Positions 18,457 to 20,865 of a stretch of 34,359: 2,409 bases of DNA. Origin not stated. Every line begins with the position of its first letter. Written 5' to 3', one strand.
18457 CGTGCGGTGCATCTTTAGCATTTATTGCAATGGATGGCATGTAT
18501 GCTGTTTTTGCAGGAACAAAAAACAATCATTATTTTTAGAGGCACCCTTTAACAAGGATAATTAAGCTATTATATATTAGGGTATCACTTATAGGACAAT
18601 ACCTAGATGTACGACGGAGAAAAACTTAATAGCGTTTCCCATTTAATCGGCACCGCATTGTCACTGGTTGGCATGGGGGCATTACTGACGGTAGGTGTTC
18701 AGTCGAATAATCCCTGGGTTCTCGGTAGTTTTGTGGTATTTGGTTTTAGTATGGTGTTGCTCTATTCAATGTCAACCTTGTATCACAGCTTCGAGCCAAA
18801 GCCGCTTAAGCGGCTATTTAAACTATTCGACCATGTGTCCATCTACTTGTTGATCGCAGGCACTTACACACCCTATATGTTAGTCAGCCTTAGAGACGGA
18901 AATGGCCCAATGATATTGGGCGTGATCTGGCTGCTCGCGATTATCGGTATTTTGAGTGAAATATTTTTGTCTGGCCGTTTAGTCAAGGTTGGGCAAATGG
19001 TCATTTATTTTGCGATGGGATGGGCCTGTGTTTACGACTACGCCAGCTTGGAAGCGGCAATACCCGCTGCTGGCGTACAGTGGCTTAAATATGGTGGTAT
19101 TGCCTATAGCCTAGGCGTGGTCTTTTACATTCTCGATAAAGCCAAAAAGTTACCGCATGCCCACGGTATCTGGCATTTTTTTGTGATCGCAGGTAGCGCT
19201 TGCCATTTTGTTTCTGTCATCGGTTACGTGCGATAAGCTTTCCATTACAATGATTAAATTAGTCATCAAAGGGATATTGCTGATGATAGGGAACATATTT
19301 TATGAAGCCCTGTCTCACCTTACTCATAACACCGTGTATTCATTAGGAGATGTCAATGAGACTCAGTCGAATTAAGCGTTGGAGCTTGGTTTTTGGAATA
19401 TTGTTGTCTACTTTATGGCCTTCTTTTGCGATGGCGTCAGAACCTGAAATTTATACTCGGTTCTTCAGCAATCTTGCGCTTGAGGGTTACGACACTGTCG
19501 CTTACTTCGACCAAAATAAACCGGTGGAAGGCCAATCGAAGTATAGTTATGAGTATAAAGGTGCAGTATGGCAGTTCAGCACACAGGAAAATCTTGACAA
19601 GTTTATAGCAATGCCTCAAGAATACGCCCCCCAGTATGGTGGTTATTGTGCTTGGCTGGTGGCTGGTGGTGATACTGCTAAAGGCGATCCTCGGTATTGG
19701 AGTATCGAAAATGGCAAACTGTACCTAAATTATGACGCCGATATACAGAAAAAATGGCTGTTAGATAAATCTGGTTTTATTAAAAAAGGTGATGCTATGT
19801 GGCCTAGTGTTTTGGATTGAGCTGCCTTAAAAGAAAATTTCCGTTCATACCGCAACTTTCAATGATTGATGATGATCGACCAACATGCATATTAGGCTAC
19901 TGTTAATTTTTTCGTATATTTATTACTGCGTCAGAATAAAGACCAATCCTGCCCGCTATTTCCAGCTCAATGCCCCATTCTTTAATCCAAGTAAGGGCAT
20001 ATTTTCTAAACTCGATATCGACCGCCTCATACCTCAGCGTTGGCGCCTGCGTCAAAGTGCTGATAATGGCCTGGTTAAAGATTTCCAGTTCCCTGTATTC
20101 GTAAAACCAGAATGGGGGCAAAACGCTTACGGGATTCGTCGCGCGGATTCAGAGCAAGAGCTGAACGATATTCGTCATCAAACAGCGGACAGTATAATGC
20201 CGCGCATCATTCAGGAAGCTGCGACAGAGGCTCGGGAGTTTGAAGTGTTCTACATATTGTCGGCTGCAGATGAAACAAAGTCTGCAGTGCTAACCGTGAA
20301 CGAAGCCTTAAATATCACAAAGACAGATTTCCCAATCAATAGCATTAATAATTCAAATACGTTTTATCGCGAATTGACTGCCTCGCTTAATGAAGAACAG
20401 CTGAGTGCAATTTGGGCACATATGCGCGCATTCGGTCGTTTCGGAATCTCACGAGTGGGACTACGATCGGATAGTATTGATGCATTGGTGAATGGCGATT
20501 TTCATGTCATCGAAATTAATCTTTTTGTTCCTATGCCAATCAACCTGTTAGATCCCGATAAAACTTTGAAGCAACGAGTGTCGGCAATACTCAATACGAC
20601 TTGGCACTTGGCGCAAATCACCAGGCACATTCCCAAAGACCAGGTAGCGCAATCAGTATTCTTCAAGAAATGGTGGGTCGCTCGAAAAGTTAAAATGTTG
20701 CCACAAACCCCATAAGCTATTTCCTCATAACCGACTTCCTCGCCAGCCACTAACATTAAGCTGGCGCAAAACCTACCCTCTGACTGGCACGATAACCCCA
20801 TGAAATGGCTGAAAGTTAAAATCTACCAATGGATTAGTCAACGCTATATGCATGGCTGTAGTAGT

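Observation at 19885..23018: A compact same-strand set of two ATP-grasp ligase-like genes plus an MFS-like transporter, a candidate small-peptide or amide-conjugate pathway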

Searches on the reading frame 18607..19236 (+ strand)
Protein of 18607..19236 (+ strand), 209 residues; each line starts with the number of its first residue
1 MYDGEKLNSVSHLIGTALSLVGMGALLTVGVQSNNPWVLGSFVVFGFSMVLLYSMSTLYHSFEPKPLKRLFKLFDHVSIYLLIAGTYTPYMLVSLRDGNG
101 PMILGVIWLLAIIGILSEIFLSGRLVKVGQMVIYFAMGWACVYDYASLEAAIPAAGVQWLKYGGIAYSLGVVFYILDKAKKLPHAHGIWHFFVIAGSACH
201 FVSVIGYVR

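Call 3: search_protein_families(library=pfam, proteins=[window:18607-19236:+], max_evalue=1)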
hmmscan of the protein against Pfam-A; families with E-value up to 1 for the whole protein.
window:18607-19236:+ (209 aa): 3 families
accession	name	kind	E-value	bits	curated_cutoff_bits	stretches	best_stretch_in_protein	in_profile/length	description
PF03006.26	HlyIII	-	1.6e-39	136.4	26.2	1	5-201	6-224/224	Haemolysin-III related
PF12036.14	DUF3522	-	0.00026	21.6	29.3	1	128-191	125-188/188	Protein of unknown function (DUF3522)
PF05875.18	Ceramidase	-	0.18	11.6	32.5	0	4-204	21-230/259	Ceramidase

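Call 4: search_protein_families(library=ncbifam, proteins=[window:18607-19236:+], max_evalue=1)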
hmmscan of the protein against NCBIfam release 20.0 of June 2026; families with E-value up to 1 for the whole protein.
window:18607-19236:+ (209 aa): 4 families
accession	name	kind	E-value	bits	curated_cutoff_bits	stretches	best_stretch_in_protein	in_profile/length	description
NF011669.1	PRK15087.1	equivalog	3.9e-67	225.7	80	1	5-206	1-198/199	PAQR family membrane homeostasis protein TrhA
TIGR01065.1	hlyIII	subfamily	2.6e-56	190.4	172.2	1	5-208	2-204/204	hemolysin III family protein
NF038018.1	qmoC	equivalog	0.058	12.8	300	1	42-134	235-329/360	quinone-interacting membrane-bound oxidoreductase complex subunit QmoC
NF058603.1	SCO2097_fam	equivalog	0.68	10.3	110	1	11-53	41-84/129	SCO2097 family morphological protein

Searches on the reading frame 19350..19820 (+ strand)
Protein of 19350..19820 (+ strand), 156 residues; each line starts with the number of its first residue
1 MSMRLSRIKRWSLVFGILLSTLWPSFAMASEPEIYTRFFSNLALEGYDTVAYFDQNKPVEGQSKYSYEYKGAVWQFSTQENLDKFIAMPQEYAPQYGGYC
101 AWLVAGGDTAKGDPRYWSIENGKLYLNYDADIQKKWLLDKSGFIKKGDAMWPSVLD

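Call 3: search_protein_families(library=pfam, proteins=[window:19350-19820:+], max_evalue=1)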
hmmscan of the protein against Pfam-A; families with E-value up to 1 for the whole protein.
window:19350-19820:+ (156 aa): 4 families
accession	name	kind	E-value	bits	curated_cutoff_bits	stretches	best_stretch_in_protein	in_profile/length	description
PF04945.19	YHS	-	1.1e-09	38.6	30.3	1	50-96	1-47/47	YHS domain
PF24022.1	DUF7334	-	0.017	15.3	27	1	70-87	6-23/58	Family of unknown function (DUF7334)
PF08012.16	DUF1702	-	0.091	12.1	25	1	19-73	122-178/319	Protein of unknown function (DUF1702)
PF12018.13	FAP206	-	0.3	10.8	33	0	67-93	222-248/272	Domain of unknown function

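Call 4: search_protein_families(library=ncbifam, proteins=[window:19350-19820:+], max_evalue=1)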
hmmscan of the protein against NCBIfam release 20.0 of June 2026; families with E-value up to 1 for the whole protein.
window:19350-19820:+ (156 aa): 1 family
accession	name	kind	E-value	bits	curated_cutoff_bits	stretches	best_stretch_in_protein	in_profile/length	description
NF041384.1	YHS_seleno_dom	subfamily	1.1e-45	154.4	70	1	41-152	1-112/113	YHS domain-containing (seleno)protein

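Call 31: search_protein_families(library=padloc, proteins=[window:19350-19820:+], max_evalue=0.1)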
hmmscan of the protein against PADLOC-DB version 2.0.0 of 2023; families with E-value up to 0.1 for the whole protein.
window:19350-19820:+ (156 aa): 0 families

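Call 88: search_solved_structures(query=window:19350-19820:+, max_evalue=10)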
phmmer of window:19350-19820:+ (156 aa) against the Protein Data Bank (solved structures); distinct sequences matched with E-value up to 10: 4.
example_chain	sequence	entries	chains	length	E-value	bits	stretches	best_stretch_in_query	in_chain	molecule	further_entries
9d2f_A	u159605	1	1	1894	2.7e-07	33.9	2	33-93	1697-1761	Adenylate kinase 9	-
9fqr_Xf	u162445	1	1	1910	1.5e-06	31.5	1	33-95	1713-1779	Cilia- and flagella-associated protein 276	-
1wi1_A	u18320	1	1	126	0.41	13.8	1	9-88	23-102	calcium-dependent activator protein for secretion, CAPS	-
7vs3_A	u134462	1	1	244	0.85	12.8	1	9-87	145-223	Calcium-dependent secretion activator 1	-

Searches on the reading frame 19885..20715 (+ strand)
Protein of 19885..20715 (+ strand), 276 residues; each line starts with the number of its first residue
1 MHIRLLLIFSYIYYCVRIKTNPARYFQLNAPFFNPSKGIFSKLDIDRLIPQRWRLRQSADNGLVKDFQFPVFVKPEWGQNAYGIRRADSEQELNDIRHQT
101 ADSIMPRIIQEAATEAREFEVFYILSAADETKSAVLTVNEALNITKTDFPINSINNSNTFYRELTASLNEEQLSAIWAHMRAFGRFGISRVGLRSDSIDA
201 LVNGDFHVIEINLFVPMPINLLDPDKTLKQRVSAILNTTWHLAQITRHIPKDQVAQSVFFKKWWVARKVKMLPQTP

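Call 3: search_protein_families(library=pfam, proteins=[window:19885-20715:+], max_evalue=1)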
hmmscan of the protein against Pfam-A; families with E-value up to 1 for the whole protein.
window:19885-20715:+ (276 aa): 1 family
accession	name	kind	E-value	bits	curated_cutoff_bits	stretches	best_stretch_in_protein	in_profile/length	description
PF07478.18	Dala_Dala_lig_C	-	1.5e-06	28.3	24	1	51-194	18-160/204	D-ala D-ala ligase C-terminus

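Call 4: search_protein_families(library=ncbifam, proteins=[window:19885-20715:+], max_evalue=1)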
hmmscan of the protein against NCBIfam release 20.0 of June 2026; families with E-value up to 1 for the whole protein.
window:19885-20715:+ (276 aa): 20 families
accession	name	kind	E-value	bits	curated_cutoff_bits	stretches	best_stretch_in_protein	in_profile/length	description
NF002528.0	PRK01966.1-4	subfamily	3.3e-05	22.9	262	1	62-136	178-250/366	D-alanine--D-alanine ligase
TIGR01205.1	D_ala_D_alaTIGR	subfamily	7.1e-05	21.9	245.65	1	59-212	137-284/318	D-alanine--D-alanine ligase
NF002529.0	PRK01966.1-5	equivalog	9.1e-05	21.5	472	1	64-190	162-286/348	D-alanine--D-alanine ligase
NF002526.0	PRK01966.1-2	equivalog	0.00021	20.3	449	1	63-135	172-241/362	D-alanine--D-alanine ligase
NF009406.0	PRK12767.1-5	equivalog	0.00034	19.8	271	1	66-110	146-190/327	carbamoyl phosphate synthase-like protein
NF002378.0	PRK01372.1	subfamily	0.00042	19.1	243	1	50-213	116-269/305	D-alanine--D-alanine ligase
NF009405.0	PRK12767.1-4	equivalog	0.0005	19.2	390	1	39-134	119-205/320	carbamoyl phosphate synthase-like protein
NF009402.0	PRK12767.1-1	equivalog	0.00071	18.5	218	1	49-142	131-222/329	carbamoyl phosphate synthase-like protein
NF002527.0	PRK01966.1-3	equivalog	0.0017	17.7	310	1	58-125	146-212/332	D-alanine--D-alanine ligase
NF009404.0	PRK12767.1-3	equivalog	0.002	17.1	316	1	50-104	127-181/344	carbamoyl phosphate synthase-like protein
NF012217.1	D_ala_D_lac_VanA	exception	0.0038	16.5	775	1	50-118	148-214/343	D-alanine--(R)-lactate ligase VanA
NF002563.0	PRK02186.1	subfamily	0.0066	14.7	625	1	63-138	137-209/890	argininosuccinate lyase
NF000206.1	D_ala_D_lac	equivalog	0.0096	15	550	1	57-118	154-214/342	D-alanine--(R)-lactate ligase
NF000091.3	D_ala_D_ser_VanG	exception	0.013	14.4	495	1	63-112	168-216/344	D-alanine--D-serine ligase VanG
NF000470.1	D_ala_D_lac_VanM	exception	0.02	14.2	760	1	60-111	157-207/343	D-alanine--(R)-lactate ligase VanM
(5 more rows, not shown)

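Call 10: search_solved_structures(query=window:19885-20715:+, max_evalue=1, show_alignments=2)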
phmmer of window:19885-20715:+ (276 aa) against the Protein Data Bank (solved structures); distinct sequences matched with E-value up to 1: 11.
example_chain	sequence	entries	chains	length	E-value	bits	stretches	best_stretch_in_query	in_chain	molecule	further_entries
1w93_A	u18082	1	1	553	0.045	16.6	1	58-124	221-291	ACETYL-COENZYME A CARBOXYLASE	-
1w96_A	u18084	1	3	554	0.046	16.6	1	58-124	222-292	ACETYL-COENZYME A CARBOXYLASE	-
1e4e_A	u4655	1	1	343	0.085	15.7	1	50-115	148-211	VANCOMYCIN/TEICOPLANIN A-TYPE RESISTANCE PROTEIN VANA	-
1e4e_B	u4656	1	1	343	0.086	15.7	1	50-115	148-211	VANCOMYCIN/TEICOPLANIN A-TYPE RESISTANCE PROTEIN VANA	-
5csk_A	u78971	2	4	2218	0.24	14.3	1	59-123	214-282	Acetyl-CoA carboxylase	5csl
3lwb_A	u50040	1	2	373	0.24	14.3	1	68-132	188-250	D-alanine--D-alanine ligase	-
9nl5_E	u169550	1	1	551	0.6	12.9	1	119-211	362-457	EttA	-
9nlb_E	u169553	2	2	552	0.61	12.9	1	119-211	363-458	Energy-dependent translational throttle protein EttA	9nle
2pn1_A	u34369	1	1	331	0.65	12.8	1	65-109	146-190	Carbamoylphosphate synthase large subunit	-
4fin_A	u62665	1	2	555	0.68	12.8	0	118-210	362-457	EttA (YjjK) ABCF family protein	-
3j5s_D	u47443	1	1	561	0.69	12.7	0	118-210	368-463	Energy-dependent translational throttle A (EttA)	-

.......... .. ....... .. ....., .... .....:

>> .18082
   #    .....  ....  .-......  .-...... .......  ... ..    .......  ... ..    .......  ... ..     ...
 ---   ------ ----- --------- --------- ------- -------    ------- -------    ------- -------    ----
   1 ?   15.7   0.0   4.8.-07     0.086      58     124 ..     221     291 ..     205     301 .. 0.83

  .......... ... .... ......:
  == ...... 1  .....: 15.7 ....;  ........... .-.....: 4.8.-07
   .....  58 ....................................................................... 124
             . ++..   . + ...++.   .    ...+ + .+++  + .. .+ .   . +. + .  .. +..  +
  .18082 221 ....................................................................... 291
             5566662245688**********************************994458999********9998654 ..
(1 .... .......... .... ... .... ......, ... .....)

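Call 11: find_homologous_proteins(query=window:19885-20715:+)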
Query window:19885-20715:+ (276 aa): 725 proteins with E <= 0.001 among 1180 candidates; the best 120 are listed.
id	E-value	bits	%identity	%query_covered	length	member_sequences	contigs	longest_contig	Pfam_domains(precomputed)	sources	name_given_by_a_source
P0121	1.7e-168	577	92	100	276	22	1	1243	PF07478.19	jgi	jgi:hypothetical protein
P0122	2.0e-167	574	91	100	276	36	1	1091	PF07478.19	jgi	jgi:hypothetical protein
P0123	3.3e-163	560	89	100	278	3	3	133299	PF07478.19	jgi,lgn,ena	-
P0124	1.2e-154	532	85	100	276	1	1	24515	PF07478.19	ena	-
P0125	7.4e-149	513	82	100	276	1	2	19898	PF07478.19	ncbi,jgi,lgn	ncbi:MAG: hypothetical protein ACI9KN_001186 [Gammaproteobacteria bacterium]|jgi:hypothetical protei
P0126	3.2e-148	511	81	100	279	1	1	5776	-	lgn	-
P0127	3.8e-148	510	81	100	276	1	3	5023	PF07478.19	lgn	-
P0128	1.7e-132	459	75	100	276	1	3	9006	-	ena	-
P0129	5.3e-120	418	68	100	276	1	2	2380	-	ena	-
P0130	5.1e-118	412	66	99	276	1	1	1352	PF07478.19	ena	-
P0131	1.4e-116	407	65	99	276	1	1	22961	-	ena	-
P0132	2.7e-116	406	68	100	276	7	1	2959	-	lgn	-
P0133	3.3e-116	406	68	100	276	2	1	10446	-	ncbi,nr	ncbi:MAG: hypothetical protein OEY09_09000 [Gammaproteobacteria bacterium]|nr:hypothetical protein [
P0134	5.7e-111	389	63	98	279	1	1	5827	-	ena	-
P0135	2.3e-109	383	63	99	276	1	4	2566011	-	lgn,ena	-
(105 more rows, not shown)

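Call 31: search_protein_families(library=padloc, proteins=[window:19885-20715:+], max_evalue=0.1)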
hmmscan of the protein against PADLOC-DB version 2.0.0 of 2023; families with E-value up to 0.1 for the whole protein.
window:19885-20715:+ (276 aa): 1 family
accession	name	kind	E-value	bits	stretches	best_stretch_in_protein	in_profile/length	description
PDLC04475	PDC-M16A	-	0.021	11.3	1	78-175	525-622/721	-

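Call 34: predict_structure(alignment_id=A1)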
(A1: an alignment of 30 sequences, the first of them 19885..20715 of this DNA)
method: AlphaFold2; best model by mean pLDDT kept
length: 276 residues; sequences in the alignment: 30
mean_pLDDT: 88.4   pTM: 0.87
mean pLDDT of the five models: 88.4, 87.7, 87.2, 86.5, 84.8
residues with pLDDT >= 90: 176; 70-90: 74; 50-70: 19; < 50: 7
segments of 3 or more residues with pLDDT < 50: 270-276
pLDDT, mean of each block of 10 residues (from residue 1): 91 97 88 83 92 94 88 83 87 91 83 95 95 96 88 89 96 98 94 97 97 86 94 96 93 70 54 39
secondary structure, 60 per line:
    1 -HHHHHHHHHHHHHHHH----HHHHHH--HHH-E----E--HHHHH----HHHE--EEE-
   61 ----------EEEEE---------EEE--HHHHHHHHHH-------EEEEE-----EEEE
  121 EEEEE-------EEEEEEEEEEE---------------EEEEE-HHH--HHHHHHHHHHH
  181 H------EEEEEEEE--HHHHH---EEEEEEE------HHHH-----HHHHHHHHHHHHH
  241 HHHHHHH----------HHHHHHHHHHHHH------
elements in order: H2-17 H22-27 H42-46 E57-59 E71-75 E85-87 H90-99 E107-111 E117-125 E133-143 E159-163 H170-181 E188-195 H198-202 E206-212 H219-222 H228-247 H258-270

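Call 36: fold_search(model_id=the predicted structure, library=pdb)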
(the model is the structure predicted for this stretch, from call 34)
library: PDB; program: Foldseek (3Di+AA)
matches with E <= 10: 782; with E <= 0.001: 420
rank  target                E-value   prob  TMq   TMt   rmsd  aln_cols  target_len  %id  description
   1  6u1h_A                6.2e-09  1.00  0.52  0.45   4.8       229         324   17  Thermus thermophilus D-alanine-D-alanine ligase in complex with ADP, phosphate, Mg2+ and K+ (released 2020-05-06)
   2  6u1h_B                1.4e-08  1.00  0.51  0.45   4.7       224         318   16  Thermus thermophilus D-alanine-D-alanine ligase in complex with ADP, phosphate, Mg2+ and K+ (released 2020-05-06)
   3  6u1h_C                1.4e-08  1.00  0.51  0.44   4.8       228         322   15  Thermus thermophilus D-alanine-D-alanine ligase in complex with ADP, phosphate, Mg2+ and K+ (released 2020-05-06)
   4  6u1k_D                2.5e-08  1.00  0.51  0.45   4.9       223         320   16  Thermus thermophilus D-alanine-D-alanine ligase in complex with ADP, carbonate, D-alanine-D-alanine, Mg2+ and K+ (released 2020-05-06)
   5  6u1d_A                2.9e-08  1.00  0.51  0.44   4.7       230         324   16  Thermus thermophilus D-alanine-D-alanine ligase in complex with ATP, D-alanine-D-alanine, Mg2+ and Rb+ (released 2020-05-06)
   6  2zdh_C                3.1e-08  1.00  0.49  0.43   5.5       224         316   15  Crystal structure of D-Alanine:D-Alanine Ligase with ADP and D-Alanine from Thermus thermophius HB8 (released 2008-05-27)
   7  6u1k_C                4.3e-08  1.00  0.51  0.44   4.9       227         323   17  Thermus thermophilus D-alanine-D-alanine ligase in complex with ADP, carbonate, D-alanine-D-alanine, Mg2+ and K+ (released 2020-05-06)
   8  8fff                  4.6e-08  1.00  0.47  0.39   8.8       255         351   15  Crystal structure of Staphylococcus aureus D-alanine D-alanine ligase enzyme in complex with acetate (released 2024-05-08)
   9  6u1e_A                5.4e-08  1.00  0.51  0.45   4.8       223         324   16  Thermus thermophilus D-alanine-D-alanine ligase in complex with ATP, D-alanine-D-alanine, Mg2+ and Rb+ (released 2020-05-06)
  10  6u1c_A                8.4e-08  1.00  0.49  0.44   4.7       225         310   16  Apo form of Thermus thermophilus D-alanine-D-alanine ligase (released 2020-05-06)
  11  2fb9                  1.1e-07  1.00  0.48  0.42   6.0       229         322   15  Crystal structure of the Apo form of D-alanine: D-alanine ligase (Ddl) from Thermus caldophilus: a basis for the substra (released 2006-08-29)
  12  3lwb_B                1.2e-07  1.00  0.52  0.48   4.9       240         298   18  Crystal Structure of apo D-alanine:D-alanine Ligase (Ddl) from Mycobacterium tuberculosis (released 2010-03-09)
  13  1e4e_A                1.2e-07  1.00  0.46  0.38   5.9       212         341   17  D-alanyl-D-lacate ligase (released 2001-06-28)
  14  2yzn_A                1.2e-07  1.00  0.45  0.40   7.0       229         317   14  Crystal structure of D-alanine:D-Alanine Ligase with AMPPNP from Thermus thermophilus HB8. (released 2007-11-06)
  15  6u1d_B                1.4e-07  1.00  0.52  0.45   4.4       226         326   16  Thermus thermophilus D-alanine-D-alanine ligase in complex with ATP, D-alanine-D-alanine, Mg2+ and Rb+ (released 2020-05-06)
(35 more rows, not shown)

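Call 39: search_protein_representatives(alignment_id=A1)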
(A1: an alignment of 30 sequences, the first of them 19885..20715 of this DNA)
Query: 30 sequences, 279 profile positions. Proteins with E-value up to 0.001 (for the whole library): 451; up to 1e-10: 130; up to 1e-30: 69. The best 150 are listed.
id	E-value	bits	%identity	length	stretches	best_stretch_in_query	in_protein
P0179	2.5e-121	420.7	-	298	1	1-275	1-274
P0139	3.2e-120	417.1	-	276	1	1-275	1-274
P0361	2.5e-106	371.5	-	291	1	1-276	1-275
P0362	7.6e-105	366.7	-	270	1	1-269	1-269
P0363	2.3e-101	355.2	-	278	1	1-273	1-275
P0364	8.5e-101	353.4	-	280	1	2-271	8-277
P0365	1.1e-99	349.7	-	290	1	1-269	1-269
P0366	5.5e-95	334.3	-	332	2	62-272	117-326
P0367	1.0e-94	333.4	-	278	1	1-271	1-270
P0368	6.1e-92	324.3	-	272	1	2-269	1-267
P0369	3.3e-89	315.3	-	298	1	4-271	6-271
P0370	3.4e-89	315.3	-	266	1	5-266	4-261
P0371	1.3e-88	313.4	-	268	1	5-270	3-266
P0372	8.3e-87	307.5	-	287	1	2-267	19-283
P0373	1.0e-86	307.2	-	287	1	2-266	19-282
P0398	3.8e-59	216.7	-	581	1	2-273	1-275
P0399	3.2e-58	213.7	-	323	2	4-141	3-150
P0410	2.8e-47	177.8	-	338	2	10-131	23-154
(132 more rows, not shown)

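Call 42: find_encoding_contigs(protein=P0398, flank=6000, max_places=3)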
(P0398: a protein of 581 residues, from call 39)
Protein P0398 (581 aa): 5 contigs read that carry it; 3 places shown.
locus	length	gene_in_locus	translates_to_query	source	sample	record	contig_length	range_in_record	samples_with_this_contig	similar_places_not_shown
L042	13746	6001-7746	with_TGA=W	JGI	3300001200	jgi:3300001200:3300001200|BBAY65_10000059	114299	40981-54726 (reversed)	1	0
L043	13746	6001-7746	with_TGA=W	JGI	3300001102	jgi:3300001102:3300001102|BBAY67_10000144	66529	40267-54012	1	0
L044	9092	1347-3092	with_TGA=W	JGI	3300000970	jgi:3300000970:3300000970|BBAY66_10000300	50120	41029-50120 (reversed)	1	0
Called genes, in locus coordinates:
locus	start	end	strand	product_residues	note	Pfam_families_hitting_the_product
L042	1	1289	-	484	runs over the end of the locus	PF00152:tRNA-synt_2, PF09391:DUF2000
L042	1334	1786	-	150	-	-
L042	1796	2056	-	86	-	PF05016:ParE_toxin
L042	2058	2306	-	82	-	PF19807:DUF6290 (weak)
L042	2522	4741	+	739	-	PF26449:DUF8128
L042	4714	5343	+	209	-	-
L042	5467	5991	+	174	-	-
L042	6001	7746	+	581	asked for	PF07478:Dala_Dala_lig_C (faint)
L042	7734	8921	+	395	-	PF07690:MFS_1 (weak)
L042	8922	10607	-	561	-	PF01645:Glu_synthase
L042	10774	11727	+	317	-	PF18895:T4SS_pilin (weak)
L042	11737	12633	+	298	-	PF18895:T4SS_pilin (weak)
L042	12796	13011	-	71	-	-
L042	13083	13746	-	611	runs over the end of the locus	PF13589:HATPase_c_3, PF01119:DNA_mis_repair, PF08676:MutL_C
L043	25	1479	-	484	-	PF00152:tRNA-synt_2, PF09391:DUF2000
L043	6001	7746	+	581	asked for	PF07478:Dala_Dala_lig_C (faint)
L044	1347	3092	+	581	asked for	PF07478:Dala_Dala_lig_C (faint)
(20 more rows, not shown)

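Call 62: find_encoding_contigs(protein=P0410, flank=5000, max_places=3)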
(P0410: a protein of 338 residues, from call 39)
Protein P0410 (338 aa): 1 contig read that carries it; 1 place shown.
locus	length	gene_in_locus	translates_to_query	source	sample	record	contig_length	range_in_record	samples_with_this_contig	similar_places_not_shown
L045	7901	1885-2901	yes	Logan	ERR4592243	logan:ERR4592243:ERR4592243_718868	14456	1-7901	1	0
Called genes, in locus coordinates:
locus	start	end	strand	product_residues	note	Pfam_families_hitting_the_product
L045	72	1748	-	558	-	PF01645:Glu_synthase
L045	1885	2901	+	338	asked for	-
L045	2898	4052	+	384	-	PF07690:MFS_1 (weak)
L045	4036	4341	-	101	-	-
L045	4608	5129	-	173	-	-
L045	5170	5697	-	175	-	PF08984:DUF1858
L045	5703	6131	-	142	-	-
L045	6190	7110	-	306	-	PF02899:Phage_int_SAM_1, PF00589:Phage_integrase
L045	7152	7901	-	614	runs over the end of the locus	PF00483:NTP_transferase, PF12804:NTP_transf_3, PF00535:Glycos_transf_2, PF13641:Glyco_tranf_2_3, PF13632:Glyco_trans_2_3 (weak)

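Call 63: find_encoding_contigs(protein=P0399, flank=5000, max_places=3)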
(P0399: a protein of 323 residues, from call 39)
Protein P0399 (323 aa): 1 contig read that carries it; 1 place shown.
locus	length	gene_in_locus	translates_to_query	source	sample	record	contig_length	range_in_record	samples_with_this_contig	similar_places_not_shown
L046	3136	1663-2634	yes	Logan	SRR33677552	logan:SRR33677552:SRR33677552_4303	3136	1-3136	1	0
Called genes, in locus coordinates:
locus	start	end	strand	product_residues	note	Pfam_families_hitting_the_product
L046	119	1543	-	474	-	PF00749:tRNA-synt_1c, PF19269:Anticodon_2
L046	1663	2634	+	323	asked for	-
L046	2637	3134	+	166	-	?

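Call 66: search_protein_families(library=ncbifam, proteins=[L045:72-1748:-, L045:1885-2901:+, L045:2898-4052:+, L045:4608-5129:-], max_evalue=0.01)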
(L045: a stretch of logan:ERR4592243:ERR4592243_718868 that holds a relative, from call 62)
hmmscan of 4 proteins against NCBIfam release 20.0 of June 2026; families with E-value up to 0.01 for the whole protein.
L045:72-1748:- (558 aa): 1 family
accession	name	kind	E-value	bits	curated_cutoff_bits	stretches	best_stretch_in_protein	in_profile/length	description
NF008730.0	PRK11750.1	equivalog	9.2e-21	72.9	1047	2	301-538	931-1156/1490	glutamate synthase large subunit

L045:1885-2901:+ (338 aa): 4 families
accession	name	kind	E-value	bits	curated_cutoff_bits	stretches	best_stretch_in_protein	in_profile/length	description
NF009402.0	PRK12767.1-1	equivalog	6.4e-05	21.9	218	1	79-138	137-195/329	carbamoyl phosphate synthase-like protein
TIGR02068.2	cya_phycin_syn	equivalog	0.00034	18.7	850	1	86-180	243-333/862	cyanophycin synthetase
NF009404.0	PRK12767.1-3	equivalog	0.00051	19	316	1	86-117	141-172/344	carbamoyl phosphate synthase-like protein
NF009406.0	PRK12767.1-5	equivalog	0.0017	17.5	271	1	85-124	142-181/327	carbamoyl phosphate synthase-like protein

L045:2898-4052:+ (384 aa): 1 family
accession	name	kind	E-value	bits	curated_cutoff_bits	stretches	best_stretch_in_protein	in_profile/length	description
NF004379.0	PRK05740.2-5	equivalog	0.0021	17.8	150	0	120-229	6-115/127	preprotein translocase subunit SecE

L045:4608-5129:- (173 aa): 0 families
